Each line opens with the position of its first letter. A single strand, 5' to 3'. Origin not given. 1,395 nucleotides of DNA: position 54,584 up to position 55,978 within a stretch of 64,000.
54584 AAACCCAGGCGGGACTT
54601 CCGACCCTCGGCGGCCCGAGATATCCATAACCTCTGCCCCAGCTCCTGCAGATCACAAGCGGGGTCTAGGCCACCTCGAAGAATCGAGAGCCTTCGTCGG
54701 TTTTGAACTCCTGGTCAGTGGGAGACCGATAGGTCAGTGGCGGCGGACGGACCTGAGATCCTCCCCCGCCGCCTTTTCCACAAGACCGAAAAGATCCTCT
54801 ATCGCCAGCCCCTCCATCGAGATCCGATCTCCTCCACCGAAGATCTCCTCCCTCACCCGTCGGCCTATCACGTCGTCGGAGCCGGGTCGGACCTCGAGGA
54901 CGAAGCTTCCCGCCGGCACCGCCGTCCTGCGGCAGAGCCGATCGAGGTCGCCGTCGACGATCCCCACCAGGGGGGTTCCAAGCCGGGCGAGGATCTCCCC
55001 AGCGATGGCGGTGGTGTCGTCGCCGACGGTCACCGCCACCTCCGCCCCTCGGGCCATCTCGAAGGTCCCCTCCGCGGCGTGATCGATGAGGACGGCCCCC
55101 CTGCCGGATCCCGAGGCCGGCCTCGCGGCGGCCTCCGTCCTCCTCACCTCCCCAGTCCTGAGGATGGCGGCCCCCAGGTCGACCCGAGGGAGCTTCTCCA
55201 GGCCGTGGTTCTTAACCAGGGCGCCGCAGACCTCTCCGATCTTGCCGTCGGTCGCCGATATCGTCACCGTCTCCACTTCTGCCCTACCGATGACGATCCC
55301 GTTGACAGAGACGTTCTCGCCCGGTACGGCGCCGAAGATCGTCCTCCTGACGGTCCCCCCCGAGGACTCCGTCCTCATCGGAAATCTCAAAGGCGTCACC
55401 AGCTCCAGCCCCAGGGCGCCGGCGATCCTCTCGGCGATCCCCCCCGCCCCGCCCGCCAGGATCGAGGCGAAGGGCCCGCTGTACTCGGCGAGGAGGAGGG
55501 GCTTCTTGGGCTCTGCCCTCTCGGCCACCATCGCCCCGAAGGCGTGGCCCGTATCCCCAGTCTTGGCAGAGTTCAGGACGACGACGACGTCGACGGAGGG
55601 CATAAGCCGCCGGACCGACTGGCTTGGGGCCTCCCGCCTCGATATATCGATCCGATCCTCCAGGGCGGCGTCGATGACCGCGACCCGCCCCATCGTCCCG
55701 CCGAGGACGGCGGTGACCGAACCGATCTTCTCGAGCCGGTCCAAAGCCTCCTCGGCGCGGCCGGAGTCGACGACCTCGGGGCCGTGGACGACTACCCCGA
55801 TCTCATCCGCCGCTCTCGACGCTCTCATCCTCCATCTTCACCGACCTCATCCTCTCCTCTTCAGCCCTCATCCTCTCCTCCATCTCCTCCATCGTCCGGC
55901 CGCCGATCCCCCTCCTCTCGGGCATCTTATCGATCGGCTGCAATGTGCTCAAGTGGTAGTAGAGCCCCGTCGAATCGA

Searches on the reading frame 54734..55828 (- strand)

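Call 3: search_protein_families(library=pfam, proteins=[window:54734-55828:-], max_evalue=0.01)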
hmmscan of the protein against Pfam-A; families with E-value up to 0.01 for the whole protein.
window:54734-55828:- (364 aa): 1 family
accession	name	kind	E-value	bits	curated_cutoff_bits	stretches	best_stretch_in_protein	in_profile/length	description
PF09890.14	DUF2117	-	1.7e-110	369.5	25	1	12-331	1-323/325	Uncharacterized protein conserved in archaea (DUF2117)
